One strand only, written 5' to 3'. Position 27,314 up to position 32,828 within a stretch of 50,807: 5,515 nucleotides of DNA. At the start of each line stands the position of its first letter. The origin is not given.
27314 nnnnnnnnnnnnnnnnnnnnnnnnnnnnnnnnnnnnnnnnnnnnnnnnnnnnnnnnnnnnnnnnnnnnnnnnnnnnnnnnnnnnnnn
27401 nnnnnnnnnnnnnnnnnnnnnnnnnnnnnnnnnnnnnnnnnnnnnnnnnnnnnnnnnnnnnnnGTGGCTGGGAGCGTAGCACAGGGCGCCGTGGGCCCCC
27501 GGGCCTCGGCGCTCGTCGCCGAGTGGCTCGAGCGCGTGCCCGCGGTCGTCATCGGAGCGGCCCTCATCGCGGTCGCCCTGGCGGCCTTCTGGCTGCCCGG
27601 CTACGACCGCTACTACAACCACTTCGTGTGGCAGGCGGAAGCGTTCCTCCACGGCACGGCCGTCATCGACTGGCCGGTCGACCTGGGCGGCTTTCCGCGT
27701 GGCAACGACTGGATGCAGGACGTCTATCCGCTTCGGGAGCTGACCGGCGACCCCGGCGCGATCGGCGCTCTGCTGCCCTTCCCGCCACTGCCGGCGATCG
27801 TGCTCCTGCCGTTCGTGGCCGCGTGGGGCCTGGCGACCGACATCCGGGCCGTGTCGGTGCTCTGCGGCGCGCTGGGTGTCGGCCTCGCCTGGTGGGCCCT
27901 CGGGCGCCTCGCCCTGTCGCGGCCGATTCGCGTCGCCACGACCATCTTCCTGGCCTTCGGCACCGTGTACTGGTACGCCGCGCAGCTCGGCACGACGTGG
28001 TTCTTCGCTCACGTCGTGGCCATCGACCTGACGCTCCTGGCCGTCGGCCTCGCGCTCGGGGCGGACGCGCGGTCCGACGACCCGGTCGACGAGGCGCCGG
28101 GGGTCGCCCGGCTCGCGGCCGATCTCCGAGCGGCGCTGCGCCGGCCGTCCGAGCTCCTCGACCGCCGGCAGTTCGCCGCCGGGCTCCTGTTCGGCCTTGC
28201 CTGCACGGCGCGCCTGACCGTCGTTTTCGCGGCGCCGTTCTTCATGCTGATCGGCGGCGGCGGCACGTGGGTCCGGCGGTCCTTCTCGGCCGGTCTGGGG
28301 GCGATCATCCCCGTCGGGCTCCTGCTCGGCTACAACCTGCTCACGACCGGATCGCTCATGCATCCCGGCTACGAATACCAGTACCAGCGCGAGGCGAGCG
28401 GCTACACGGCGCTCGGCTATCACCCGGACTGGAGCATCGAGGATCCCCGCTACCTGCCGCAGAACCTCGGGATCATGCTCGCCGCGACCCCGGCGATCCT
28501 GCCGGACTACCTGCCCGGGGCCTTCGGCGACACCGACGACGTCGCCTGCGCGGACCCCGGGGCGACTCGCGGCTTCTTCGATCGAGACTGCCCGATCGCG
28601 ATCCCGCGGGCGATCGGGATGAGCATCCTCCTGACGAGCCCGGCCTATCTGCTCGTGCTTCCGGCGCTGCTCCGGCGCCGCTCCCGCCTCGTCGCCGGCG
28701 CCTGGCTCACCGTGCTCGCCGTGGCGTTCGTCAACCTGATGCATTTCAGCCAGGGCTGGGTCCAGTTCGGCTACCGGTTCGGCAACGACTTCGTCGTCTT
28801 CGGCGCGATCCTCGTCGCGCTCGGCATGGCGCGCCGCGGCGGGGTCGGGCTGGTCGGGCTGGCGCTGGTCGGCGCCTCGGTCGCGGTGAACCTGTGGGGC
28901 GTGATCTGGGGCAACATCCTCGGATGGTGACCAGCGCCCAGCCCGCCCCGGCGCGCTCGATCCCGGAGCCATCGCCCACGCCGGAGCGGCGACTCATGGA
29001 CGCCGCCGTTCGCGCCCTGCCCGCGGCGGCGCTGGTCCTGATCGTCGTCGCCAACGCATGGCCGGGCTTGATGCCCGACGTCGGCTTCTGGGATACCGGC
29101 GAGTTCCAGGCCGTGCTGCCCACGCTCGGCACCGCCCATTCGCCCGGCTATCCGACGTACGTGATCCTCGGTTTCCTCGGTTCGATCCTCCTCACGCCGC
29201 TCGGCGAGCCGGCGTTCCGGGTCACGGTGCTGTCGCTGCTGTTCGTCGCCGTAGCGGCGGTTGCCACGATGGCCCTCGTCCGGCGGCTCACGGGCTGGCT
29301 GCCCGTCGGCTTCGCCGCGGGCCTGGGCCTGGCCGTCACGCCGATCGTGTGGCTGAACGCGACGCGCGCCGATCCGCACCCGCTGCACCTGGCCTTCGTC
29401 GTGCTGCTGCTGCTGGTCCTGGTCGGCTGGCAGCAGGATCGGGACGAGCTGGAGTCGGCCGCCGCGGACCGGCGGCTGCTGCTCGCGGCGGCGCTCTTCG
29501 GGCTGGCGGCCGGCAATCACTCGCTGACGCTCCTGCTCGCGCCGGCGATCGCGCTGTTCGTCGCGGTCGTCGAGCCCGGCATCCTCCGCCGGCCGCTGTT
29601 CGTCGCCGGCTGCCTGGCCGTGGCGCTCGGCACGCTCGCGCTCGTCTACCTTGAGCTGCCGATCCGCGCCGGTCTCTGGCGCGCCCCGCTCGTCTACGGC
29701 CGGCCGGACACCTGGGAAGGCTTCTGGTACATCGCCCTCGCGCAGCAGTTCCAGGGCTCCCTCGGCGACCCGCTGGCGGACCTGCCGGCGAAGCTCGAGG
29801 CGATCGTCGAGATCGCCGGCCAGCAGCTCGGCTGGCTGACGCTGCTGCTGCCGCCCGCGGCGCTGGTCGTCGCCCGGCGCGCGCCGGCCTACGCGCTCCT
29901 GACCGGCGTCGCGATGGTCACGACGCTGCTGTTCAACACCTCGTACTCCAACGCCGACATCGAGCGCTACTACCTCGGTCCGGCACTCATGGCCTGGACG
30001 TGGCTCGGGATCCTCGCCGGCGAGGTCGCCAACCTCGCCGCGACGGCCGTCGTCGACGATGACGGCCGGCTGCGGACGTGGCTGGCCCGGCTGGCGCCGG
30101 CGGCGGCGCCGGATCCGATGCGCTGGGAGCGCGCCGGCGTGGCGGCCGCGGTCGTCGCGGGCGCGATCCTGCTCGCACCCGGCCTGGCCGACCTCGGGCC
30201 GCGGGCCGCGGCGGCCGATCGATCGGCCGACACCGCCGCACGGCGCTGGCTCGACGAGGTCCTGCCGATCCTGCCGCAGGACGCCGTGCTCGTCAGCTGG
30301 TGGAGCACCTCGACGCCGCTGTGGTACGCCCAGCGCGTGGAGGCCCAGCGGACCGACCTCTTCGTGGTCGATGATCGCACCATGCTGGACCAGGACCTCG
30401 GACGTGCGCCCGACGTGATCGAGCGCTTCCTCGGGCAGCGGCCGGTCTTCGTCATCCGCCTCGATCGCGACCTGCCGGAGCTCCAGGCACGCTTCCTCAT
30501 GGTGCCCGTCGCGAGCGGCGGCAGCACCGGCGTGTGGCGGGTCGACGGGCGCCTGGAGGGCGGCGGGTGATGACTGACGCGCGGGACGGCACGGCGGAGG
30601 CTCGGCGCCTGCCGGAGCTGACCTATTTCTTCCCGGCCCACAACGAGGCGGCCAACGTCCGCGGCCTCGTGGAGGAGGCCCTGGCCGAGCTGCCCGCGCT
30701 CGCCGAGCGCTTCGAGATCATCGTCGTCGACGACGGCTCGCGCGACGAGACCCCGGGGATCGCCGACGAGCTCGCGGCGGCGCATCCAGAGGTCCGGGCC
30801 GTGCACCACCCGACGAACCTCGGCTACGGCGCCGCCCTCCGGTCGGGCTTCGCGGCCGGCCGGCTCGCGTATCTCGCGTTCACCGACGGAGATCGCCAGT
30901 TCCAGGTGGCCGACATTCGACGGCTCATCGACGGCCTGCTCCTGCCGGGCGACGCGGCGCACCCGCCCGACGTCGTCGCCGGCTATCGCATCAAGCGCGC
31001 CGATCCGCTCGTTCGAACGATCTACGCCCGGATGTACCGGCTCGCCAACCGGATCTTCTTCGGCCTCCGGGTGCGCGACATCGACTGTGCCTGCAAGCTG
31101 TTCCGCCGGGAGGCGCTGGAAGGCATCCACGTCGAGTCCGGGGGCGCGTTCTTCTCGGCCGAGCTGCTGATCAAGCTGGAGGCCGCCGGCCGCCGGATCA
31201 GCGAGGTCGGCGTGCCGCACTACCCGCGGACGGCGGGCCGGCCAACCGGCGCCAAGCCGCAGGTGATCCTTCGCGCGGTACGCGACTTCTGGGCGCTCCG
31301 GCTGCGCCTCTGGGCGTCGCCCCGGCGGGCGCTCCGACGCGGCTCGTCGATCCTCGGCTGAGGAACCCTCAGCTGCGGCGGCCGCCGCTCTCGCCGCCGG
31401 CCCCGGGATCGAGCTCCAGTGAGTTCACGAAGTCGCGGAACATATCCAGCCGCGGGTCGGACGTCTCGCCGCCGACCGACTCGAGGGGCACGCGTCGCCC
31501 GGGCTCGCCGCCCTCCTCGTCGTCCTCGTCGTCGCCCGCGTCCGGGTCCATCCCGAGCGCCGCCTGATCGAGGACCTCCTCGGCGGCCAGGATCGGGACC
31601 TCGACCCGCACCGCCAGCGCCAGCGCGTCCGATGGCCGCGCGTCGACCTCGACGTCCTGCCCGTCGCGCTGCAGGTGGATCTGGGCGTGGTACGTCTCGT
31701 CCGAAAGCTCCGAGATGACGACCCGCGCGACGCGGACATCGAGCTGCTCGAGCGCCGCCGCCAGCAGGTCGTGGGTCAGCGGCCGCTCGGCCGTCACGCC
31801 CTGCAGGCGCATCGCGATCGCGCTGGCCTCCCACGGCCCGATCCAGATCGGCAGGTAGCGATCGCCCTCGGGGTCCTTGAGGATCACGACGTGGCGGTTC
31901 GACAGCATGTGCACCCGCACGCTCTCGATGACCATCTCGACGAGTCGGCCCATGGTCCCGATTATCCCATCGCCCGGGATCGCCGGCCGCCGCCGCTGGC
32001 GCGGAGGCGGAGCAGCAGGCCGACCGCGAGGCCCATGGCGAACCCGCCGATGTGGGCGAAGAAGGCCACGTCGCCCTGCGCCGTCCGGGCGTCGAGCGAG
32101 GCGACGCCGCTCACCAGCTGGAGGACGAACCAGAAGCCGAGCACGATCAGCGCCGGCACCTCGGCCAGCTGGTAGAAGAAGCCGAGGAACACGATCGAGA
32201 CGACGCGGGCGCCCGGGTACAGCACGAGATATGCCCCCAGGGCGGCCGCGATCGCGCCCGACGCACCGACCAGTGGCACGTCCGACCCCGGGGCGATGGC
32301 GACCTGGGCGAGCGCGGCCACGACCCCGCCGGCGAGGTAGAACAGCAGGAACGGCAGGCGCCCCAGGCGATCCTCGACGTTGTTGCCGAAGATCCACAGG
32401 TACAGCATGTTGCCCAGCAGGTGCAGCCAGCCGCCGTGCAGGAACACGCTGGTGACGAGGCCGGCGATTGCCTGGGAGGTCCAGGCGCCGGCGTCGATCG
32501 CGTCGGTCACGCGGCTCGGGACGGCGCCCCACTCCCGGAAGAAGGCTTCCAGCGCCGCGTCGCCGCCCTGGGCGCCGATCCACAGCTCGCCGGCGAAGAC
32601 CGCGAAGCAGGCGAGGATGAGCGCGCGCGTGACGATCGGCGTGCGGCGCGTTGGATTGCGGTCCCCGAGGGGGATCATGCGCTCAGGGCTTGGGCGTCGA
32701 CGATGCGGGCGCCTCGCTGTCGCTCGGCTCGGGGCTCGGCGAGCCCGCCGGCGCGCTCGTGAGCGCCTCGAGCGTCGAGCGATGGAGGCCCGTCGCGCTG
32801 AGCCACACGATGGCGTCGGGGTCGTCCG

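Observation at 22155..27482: A 1775-aa single ORF that fuses two different GT-C glycosyltransferase modules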

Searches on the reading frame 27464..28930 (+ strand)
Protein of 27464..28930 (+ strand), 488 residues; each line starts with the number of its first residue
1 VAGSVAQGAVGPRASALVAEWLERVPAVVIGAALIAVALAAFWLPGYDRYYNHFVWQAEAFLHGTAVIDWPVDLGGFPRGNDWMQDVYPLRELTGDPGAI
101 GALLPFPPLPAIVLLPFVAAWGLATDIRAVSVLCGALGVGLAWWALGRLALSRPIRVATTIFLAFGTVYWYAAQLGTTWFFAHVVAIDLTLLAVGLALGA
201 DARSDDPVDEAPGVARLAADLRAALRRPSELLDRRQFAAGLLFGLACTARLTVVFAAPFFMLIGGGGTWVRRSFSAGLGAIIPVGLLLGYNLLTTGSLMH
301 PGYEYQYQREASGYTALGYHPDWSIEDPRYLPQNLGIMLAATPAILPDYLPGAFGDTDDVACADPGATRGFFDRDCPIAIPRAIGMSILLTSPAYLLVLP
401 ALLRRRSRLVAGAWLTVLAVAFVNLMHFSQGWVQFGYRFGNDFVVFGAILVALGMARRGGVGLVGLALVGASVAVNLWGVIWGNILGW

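Call 14: search_protein_families(library=pfam, proteins=[window:27464-28930:+], max_evalue=0.001)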
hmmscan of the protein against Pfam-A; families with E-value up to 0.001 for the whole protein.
window:27464-28930:+ (488 aa): 0 families

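Call 55: search_protein_families(library=ncbifam, proteins=[window:27464-28930:+], max_evalue=0.001)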
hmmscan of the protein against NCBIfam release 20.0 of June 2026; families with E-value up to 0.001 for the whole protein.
window:27464-28930:+ (488 aa): 0 families

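Call 70: search_protein_families(library=pfam, proteins=[window:27464-28930:+], max_evalue=10)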
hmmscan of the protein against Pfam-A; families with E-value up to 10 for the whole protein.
window:27464-28930:+ (488 aa): 1 family
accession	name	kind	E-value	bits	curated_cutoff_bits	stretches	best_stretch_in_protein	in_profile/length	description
PF06900.16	DUF1270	-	0.14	13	27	1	406-437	6-37/53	Protein of unknown function (DUF1270)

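Call 71: search_solved_structures(query=window:27464-28930:+, max_evalue=10)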
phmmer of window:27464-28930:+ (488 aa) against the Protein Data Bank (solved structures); distinct sequences matched with E-value up to 10: 0.

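Call 73: find_homologous_proteins(query=window:27464-28930:+, max_evalue=0.001)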
Query window:27464-28930:+ (488 aa): 2522 proteins with E <= 0.001 among 8000 candidates; the best 120 are listed.
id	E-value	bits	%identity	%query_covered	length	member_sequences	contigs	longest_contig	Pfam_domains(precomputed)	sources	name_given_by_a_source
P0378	0.0e+0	1084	100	100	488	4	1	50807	-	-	-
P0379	1.4e-267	907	83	100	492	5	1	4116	-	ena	-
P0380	2.3e-264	896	81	100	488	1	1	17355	-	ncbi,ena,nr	ncbi:MAG TPA: hypothetical protein VK831_01315 [Candidatus Deferrimicrobiaceae bacterium]|nr:hypothe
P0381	1.0e-241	821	75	100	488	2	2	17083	-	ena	-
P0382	1.7e-240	817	77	98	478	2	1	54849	-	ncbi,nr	ncbi:MAG: hypothetical protein FIA92_00260 [Chloroflexi bacterium]|nr:hypothetical protein [Chlorofl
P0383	3.1e-239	813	74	100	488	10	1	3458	-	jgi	jgi:hypothetical protein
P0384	1.2e-236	805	73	100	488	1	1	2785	-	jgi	jgi:hypothetical protein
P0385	1.4e-234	798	75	98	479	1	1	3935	-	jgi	jgi:hypothetical protein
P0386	2.5e-234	797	73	100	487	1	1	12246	-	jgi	jgi:hypothetical protein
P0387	6.2e-234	796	72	100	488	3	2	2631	-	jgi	-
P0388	2.0e-233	794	71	100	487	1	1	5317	-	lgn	-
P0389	1.1e-232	792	73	100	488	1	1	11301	-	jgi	jgi:hypothetical protein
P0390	3.6e-232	790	73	100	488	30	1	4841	-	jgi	jgi:hypothetical protein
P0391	5.1e-231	786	72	100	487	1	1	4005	-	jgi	jgi:hypothetical protein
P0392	5.2e-231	786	72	100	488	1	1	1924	-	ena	-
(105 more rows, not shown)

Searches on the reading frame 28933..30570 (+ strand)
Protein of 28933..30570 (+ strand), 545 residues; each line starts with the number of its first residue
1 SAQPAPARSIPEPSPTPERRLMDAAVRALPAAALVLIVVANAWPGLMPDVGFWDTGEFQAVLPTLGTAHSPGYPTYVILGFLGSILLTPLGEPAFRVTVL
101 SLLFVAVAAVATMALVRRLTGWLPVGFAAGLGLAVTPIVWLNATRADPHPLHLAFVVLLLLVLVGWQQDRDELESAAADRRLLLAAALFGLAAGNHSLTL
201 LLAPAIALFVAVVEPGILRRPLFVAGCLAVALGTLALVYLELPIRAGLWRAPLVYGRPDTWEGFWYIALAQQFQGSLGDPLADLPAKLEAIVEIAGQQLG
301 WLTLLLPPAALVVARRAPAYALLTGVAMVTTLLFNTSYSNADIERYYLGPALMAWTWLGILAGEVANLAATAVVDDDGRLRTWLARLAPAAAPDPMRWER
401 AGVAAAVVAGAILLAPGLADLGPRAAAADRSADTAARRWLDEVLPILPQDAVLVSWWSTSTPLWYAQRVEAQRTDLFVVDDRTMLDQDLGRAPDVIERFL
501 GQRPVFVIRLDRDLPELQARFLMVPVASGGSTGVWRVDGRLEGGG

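Call 16: search_protein_families(library=pfam, proteins=[window:28933-30570:+], max_evalue=0.01)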
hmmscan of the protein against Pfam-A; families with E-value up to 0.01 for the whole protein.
window:28933-30570:+ (545 aa): 1 family
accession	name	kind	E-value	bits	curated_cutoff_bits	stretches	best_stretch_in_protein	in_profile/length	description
PF11028.14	TMEM260-like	-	4.1e-26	92.3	24.2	1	54-211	1-171/179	Protein O-mannosyl-transferase TMEM260-like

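Call 55: search_protein_families(library=ncbifam, proteins=[window:28933-30570:+], max_evalue=0.001)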
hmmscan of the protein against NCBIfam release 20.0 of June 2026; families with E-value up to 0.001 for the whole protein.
window:28933-30570:+ (545 aa): 0 families

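Call 70: search_protein_families(library=pfam, proteins=[window:28933-30570:+], max_evalue=10)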
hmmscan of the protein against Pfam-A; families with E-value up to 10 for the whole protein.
window:28933-30570:+ (545 aa): 2 families
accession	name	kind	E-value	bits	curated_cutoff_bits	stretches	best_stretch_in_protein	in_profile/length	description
PF11028.14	TMEM260-like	-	4.1e-26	92.3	24.2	1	54-211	1-171/179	Protein O-mannosyl-transferase TMEM260-like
PF05089.18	NAGLU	-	0.19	11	25.5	1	330-364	47-81/336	Alpha-N-acetylglucosaminidase (NAGLU) tim-barrel domain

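Call 72: search_solved_structures(query=window:28933-30570:+, max_evalue=1)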
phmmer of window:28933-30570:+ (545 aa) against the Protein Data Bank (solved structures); distinct sequences matched with E-value up to 1: 1.
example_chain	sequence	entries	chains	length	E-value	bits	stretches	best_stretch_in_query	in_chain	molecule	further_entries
9rql_A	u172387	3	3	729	6.8e-14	54.6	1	44-380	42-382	Protein O-mannosyl-transferase TMEM260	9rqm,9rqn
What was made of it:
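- A second member of a protein-O-mannosyltransferase family, TMEM260-like, is two genes away (calls 16, 72).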

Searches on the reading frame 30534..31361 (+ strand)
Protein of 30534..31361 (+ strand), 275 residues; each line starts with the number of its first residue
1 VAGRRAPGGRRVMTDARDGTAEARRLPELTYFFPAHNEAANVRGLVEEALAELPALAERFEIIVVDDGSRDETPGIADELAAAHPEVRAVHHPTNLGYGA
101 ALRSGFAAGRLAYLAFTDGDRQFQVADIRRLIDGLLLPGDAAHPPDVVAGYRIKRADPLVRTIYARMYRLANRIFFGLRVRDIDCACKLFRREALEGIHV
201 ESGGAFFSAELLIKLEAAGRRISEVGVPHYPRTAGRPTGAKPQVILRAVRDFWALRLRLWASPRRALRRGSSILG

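Call 16: search_protein_families(library=pfam, proteins=[window:30534-31361:+], max_evalue=0.01)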
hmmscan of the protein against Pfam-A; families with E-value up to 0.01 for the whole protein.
window:30534-31361:+ (275 aa): 2 families
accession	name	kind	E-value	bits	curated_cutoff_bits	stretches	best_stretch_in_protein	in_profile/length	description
PF00535.33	Glycos_transf_2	-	4.6e-25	88.9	23.3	1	33-196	4-165/168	Glycosyl transferase family 2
PF13641.12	Glyco_tranf_2_3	-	0.00013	22.5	27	1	29-120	3-96/230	Glycosyltransferase like family 2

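Call 55: search_protein_families(library=ncbifam, proteins=[window:30534-31361:+], max_evalue=0.001)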
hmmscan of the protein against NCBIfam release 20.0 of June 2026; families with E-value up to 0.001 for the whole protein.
window:30534-31361:+ (275 aa): 13 families
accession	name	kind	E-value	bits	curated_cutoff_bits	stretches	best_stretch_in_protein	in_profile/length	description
TIGR03937.1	PgaC_IcaA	equivalog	7.6e-15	54.8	422.3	1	17-124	35-139/407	poly-beta-1,6-N-acetyl-D-glucosamine synthase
NF058614.1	PPMAGASynPpgS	equivalog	2.6e-14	53.2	370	1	33-227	6-194/226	polyprenyl-phospho-N-acetylgalactosaminyl synthase PpgS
TIGR03965.1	mycofact_glyco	equivalog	3.4e-14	52.6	280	1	24-149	71-193/467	mycofactocin biosynthesis glycosyltransferase MftF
NF047588.1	GlcsyltransPgfSStrep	equivalog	1.8e-12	47.1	500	1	34-198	8-167/308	glycosyltransferase PgfS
TIGR04182.1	glyco_TIGR04182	equivalog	7.3e-12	45.3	325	1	30-242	3-203/293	S-layer glycoprotein N-glycosyltransferase AglJ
NF007986.1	PRK10714.1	equivalog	1.1e-11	44.3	529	1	30-235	9-206/316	undecaprenyl-phosphate 4-deoxy-4-formamido-L-arabinose transferase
NF041391.1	DPhHxTase_Halo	equivalog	3.1e-11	42.7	375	1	46-232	10-186/213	dolichyl-phosphate hexose transferase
NF007482.0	PRK10073.1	equivalog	1.1e-09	37.7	423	1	57-131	33-106/334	glycosyltransferase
NF041875.1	EPS_EpsD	equivalog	1.8e-08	34.1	370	1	34-124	6-93/325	exopolysaccharide biosynthesis glycosyltransferase EpsD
TIGR03469.1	HpnB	hypoth_equivalog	2.7e-07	30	379.25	1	17-133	34-158/386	hopene-associated glycosyltransferase HpnB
NF010496.0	PRK13915.1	equivalog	3.1e-07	29.8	262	1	29-136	33-143/307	glucosyl-3-phosphoglycerate synthase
NF047683.1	TeichurnBiosyTuaG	equivalog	1.5e-06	28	400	1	56-130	32-106/252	teichuronic acid biosynthesis protein TuaG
TIGR04283.1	glyco_like_mftF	equivalog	1.8e-06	27.7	182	1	34-125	6-87/221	TIGR04283 family arsenosugar biosynthesis glycosyltransferase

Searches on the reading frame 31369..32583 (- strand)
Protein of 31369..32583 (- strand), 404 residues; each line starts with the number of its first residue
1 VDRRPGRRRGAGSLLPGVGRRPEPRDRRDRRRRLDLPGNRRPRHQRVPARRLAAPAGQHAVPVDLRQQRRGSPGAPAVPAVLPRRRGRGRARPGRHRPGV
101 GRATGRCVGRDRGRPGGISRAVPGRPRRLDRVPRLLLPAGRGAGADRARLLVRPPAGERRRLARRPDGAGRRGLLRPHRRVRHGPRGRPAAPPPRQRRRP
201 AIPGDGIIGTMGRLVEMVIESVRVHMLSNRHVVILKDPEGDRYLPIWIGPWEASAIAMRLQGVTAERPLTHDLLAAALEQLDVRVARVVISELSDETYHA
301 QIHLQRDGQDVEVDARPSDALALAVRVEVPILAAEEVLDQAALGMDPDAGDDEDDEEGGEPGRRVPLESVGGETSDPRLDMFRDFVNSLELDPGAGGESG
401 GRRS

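Call 16: search_protein_families(library=pfam, proteins=[window:31369-32583:-], max_evalue=0.01)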
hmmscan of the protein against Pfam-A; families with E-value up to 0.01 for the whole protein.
window:31369-32583:- (404 aa): 1 family
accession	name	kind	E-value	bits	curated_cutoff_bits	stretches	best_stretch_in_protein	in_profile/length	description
PF02577.19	BFN_dom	-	1.5e-41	141.2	27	1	233-343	1-109/112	Bifunctional nuclease domain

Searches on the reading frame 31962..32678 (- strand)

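Call 14: search_protein_families(library=pfam, proteins=[window:31962-32678:-], max_evalue=0.001)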
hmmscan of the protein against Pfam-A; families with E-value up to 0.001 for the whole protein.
window:31962-32678:- (238 aa): 1 family
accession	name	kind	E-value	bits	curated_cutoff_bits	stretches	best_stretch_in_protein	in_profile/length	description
PF01694.28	Rhomboid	-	1.5e-34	119.7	22.6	1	72-224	5-141/143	Rhomboid domain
